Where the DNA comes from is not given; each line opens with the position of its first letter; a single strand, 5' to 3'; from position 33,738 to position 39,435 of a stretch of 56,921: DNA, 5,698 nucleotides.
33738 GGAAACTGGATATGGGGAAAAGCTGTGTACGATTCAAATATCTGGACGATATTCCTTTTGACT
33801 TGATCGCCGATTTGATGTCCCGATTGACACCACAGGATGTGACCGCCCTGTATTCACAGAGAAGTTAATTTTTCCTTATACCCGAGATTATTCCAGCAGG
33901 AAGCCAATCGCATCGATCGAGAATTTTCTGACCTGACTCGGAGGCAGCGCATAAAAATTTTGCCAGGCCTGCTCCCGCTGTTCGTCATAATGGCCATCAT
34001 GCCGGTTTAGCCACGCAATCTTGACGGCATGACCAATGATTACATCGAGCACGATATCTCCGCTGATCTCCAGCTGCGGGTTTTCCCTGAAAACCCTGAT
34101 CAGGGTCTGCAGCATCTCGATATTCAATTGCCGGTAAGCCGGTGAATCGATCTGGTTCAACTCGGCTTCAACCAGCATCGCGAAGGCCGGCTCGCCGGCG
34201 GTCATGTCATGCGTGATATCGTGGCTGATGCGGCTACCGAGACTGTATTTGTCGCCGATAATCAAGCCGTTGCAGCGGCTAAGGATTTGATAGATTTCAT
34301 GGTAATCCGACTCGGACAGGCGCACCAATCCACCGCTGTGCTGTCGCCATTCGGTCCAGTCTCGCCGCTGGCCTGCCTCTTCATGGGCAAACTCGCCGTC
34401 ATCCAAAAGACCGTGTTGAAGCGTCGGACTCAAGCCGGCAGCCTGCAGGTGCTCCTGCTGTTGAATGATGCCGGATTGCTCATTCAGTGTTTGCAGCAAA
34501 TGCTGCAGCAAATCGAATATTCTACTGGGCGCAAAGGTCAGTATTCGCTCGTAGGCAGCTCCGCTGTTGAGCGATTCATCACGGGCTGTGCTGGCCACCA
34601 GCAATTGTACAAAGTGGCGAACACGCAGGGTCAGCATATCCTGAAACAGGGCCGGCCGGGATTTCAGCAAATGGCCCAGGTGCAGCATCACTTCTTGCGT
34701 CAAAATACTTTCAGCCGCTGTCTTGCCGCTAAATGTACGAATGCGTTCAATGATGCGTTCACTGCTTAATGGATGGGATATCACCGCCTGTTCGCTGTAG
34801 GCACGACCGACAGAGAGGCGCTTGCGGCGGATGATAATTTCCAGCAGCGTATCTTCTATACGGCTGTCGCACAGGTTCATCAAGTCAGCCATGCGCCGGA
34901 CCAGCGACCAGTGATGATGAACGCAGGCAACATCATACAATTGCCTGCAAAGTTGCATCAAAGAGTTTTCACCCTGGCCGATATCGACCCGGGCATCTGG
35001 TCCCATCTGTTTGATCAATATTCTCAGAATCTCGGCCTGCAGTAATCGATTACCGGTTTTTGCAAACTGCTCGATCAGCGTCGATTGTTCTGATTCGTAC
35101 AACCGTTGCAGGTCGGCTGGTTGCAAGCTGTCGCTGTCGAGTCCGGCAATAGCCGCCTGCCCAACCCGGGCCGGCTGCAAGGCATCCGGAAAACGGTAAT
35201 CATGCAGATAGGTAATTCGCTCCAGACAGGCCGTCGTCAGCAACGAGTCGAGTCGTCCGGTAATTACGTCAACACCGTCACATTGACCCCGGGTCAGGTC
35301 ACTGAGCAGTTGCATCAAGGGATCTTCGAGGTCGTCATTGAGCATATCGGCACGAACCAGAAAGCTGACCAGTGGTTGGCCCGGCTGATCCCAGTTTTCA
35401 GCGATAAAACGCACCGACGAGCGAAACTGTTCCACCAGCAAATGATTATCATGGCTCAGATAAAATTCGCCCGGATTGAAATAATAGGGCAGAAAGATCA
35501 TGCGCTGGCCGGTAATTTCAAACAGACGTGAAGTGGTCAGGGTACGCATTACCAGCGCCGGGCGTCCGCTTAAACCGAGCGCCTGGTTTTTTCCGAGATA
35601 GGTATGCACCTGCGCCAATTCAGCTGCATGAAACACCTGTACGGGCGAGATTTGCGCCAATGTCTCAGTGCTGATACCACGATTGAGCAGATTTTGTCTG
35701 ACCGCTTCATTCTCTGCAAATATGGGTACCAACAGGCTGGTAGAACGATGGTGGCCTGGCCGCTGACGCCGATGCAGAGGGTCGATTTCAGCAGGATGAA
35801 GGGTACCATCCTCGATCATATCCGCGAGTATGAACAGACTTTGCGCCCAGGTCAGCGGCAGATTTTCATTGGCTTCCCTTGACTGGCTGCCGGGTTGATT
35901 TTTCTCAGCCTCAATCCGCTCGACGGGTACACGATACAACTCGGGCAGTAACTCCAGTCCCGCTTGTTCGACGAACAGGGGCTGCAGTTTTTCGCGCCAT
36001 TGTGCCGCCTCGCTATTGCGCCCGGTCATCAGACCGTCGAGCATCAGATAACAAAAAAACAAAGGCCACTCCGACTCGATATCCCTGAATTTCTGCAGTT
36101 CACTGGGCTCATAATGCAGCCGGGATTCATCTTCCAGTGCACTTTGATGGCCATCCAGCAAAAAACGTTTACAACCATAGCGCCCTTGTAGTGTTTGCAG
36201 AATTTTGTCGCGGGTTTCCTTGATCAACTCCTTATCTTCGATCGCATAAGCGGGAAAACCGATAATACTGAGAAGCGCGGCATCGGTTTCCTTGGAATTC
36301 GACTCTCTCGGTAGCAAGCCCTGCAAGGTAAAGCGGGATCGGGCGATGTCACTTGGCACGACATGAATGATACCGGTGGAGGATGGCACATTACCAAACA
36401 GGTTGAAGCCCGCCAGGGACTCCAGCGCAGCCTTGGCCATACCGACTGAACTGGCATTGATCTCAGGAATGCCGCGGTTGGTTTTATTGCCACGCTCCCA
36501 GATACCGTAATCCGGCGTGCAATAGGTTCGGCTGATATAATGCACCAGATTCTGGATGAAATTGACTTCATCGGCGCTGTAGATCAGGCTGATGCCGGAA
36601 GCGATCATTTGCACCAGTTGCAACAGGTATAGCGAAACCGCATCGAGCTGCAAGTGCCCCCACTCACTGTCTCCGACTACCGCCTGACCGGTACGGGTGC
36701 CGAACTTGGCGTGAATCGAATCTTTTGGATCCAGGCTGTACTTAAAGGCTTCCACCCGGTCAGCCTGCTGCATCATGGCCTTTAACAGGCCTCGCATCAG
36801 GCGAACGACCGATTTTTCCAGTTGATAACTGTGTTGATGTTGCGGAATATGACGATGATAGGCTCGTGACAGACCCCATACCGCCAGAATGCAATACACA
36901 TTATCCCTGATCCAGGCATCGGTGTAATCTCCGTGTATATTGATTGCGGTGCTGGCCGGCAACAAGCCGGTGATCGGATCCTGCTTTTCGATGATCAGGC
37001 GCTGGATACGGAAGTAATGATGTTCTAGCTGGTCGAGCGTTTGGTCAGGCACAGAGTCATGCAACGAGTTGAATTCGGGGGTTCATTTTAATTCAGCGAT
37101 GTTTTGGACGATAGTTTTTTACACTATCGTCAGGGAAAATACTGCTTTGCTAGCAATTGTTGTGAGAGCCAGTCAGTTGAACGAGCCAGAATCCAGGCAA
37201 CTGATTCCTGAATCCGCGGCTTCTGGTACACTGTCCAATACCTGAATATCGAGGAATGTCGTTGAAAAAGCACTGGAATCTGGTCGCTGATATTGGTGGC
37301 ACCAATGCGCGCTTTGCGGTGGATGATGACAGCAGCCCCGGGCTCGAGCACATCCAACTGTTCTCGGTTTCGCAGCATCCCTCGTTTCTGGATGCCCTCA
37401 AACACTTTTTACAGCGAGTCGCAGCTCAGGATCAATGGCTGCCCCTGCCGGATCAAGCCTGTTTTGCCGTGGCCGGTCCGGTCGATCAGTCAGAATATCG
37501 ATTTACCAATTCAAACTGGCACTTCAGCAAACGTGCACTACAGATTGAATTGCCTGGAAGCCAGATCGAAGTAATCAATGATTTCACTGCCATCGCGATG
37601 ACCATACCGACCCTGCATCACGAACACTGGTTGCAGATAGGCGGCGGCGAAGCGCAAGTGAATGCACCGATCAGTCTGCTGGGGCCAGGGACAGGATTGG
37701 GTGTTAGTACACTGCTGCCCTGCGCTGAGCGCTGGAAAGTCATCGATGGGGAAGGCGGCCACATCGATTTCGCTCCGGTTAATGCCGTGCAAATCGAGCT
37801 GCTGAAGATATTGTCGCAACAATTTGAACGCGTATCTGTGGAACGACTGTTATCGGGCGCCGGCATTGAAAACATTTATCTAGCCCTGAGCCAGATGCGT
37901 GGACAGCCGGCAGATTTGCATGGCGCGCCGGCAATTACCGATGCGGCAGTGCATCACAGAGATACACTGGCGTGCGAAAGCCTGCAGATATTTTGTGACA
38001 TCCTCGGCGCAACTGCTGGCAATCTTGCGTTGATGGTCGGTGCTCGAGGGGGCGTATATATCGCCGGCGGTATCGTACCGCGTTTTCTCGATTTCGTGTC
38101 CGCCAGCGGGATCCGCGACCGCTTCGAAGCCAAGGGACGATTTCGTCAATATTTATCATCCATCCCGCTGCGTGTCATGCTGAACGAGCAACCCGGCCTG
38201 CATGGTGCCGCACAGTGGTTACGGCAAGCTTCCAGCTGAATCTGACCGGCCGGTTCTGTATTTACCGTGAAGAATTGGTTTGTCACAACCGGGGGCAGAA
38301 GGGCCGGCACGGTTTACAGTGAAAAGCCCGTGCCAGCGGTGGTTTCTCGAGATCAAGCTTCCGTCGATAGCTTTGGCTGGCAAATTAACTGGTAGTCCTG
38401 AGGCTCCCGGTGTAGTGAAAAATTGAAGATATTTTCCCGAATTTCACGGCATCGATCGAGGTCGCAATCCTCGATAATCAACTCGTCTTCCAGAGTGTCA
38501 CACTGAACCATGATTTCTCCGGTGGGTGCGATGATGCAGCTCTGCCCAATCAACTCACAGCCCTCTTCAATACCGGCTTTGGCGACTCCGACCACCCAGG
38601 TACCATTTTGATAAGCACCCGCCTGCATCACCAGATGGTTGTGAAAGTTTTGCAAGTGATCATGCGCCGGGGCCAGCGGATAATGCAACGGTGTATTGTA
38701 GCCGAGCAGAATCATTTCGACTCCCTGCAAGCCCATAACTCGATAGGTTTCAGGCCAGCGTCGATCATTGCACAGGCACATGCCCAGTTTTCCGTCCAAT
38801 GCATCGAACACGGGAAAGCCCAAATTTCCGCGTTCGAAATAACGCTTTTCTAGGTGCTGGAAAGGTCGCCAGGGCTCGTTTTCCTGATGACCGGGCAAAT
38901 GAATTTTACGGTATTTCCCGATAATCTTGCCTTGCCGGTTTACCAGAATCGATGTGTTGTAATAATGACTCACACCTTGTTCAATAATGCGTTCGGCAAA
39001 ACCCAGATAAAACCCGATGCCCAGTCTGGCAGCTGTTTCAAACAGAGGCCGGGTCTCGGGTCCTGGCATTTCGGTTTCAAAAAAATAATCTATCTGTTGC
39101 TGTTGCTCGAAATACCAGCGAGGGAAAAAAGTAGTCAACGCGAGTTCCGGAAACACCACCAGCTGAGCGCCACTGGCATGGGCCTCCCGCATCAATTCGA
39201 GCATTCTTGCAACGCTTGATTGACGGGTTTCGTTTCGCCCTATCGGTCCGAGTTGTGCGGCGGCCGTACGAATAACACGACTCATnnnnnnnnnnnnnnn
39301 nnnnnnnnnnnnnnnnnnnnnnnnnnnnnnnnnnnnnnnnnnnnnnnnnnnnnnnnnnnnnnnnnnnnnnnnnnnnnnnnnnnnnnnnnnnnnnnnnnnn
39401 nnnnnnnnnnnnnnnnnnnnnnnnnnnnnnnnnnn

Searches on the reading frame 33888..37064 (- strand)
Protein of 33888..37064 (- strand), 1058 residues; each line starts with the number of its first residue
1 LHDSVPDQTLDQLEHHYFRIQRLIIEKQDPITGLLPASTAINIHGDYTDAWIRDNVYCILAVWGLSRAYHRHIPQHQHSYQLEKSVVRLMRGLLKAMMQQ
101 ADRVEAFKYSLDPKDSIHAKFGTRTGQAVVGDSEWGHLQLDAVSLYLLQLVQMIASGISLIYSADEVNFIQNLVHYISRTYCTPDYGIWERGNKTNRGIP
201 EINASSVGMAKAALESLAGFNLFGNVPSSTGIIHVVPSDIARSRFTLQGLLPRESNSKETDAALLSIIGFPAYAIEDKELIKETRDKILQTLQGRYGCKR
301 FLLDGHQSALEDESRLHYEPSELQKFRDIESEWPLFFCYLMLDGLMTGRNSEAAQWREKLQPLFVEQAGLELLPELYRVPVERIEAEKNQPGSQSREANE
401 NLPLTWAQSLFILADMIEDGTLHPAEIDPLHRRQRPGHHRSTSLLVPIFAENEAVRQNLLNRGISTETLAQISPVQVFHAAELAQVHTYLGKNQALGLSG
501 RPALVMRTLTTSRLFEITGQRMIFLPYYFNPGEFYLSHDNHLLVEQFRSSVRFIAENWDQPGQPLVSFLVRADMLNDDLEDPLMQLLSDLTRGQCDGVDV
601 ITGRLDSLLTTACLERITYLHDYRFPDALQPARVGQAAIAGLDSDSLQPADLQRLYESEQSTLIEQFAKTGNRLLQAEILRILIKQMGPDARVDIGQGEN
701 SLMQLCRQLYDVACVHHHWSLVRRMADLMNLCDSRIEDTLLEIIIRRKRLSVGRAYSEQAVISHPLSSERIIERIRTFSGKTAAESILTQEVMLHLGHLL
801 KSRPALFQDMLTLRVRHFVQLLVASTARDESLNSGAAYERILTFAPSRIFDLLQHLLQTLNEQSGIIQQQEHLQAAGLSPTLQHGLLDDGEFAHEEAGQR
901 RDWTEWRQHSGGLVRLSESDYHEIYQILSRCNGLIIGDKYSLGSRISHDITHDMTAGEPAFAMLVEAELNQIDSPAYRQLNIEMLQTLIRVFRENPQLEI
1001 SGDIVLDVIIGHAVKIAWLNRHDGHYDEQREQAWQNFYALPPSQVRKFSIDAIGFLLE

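Call 47: search_protein_families(library=pfam, proteins=[window:33888-37064:-], max_evalue=0.00001)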
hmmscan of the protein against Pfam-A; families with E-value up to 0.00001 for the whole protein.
window:33888-37064:- (1058 aa): 2 families
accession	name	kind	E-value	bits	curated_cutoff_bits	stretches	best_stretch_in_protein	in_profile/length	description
PF00723.27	Glyco_hydro_15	-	1.3e-74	252.1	22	1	16-815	7-425/427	Glycosyl hydrolases family 15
PF19292.4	KPBB_C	-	3e-66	223.4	27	1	829-1058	2-232/238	Phosphorylase b kinase C-terminal domain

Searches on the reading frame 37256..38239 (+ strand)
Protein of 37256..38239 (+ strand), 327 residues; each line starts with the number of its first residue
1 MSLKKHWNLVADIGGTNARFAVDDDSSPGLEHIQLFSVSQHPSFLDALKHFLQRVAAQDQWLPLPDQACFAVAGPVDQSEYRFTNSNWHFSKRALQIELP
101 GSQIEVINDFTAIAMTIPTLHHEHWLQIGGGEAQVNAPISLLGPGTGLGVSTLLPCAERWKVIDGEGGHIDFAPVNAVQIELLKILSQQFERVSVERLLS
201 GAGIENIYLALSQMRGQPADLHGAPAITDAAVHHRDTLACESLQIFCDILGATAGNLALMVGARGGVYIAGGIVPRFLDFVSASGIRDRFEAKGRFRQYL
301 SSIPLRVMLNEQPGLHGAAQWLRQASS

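Call 47: search_protein_families(library=pfam, proteins=[window:37256-38239:+], max_evalue=0.00001)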
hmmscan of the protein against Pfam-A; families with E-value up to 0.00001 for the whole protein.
window:37256-38239:+ (327 aa): 1 family
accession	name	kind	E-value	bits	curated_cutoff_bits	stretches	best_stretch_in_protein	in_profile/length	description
PF02685.22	Glucokinase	-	1.5e-108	363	22.1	1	9-324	1-313/314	Glucokinase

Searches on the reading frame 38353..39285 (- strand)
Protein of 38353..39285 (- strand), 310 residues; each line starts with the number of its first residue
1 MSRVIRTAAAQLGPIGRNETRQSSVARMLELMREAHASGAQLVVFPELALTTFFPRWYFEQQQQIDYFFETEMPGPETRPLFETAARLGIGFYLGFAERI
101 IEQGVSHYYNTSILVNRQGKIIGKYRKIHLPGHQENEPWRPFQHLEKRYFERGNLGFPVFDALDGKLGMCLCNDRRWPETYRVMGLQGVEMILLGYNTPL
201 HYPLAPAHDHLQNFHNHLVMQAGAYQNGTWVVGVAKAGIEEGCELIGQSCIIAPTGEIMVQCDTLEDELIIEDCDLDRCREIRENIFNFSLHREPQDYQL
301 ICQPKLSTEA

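Call 77: search_protein_families(library=pfam, proteins=[window:38353-39285:-], max_evalue=0.00001)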
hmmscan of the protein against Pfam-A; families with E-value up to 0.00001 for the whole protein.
window:38353-39285:- (310 aa): 1 family
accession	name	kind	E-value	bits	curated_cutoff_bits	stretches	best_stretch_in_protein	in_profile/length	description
PF00795.27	CN_hydrolase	-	2.1e-60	204.7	23.2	1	6-283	1-255/256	Carbon-nitrogen hydrolase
